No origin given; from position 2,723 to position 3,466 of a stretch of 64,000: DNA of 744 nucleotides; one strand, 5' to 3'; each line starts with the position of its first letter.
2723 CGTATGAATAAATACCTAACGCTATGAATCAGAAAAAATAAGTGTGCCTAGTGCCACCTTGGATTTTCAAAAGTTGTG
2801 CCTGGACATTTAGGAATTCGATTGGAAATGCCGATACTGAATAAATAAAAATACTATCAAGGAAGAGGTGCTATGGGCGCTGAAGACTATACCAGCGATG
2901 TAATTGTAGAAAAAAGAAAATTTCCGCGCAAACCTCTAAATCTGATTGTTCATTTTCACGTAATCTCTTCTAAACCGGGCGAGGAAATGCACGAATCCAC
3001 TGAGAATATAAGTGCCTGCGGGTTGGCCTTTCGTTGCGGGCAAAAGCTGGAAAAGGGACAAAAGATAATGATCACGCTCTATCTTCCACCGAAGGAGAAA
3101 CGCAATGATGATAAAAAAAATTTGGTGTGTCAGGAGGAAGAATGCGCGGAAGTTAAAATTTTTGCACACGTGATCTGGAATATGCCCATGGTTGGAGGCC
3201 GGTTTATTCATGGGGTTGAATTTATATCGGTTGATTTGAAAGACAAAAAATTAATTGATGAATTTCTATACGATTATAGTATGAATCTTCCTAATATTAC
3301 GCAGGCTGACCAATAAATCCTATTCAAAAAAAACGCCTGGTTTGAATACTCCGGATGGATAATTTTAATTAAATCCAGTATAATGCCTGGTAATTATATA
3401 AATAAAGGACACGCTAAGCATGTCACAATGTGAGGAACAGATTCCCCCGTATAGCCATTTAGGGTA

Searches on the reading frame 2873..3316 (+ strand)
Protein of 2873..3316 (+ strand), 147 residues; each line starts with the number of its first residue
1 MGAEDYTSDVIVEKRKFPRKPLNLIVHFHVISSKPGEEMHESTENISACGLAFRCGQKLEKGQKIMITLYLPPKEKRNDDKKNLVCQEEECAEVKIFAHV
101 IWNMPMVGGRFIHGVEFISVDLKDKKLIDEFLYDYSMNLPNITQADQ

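Call 58: search_protein_families(library=pfam, proteins=[window:2873-3316:+], max_evalue=0.01)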
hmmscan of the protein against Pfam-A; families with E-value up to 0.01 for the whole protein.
window:2873-3316:+ (147 aa): 1 family
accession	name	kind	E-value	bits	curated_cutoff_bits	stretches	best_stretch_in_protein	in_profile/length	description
PF07238.19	PilZ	-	1.6e-09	38.5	22.5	1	13-133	1-101/102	PilZ domain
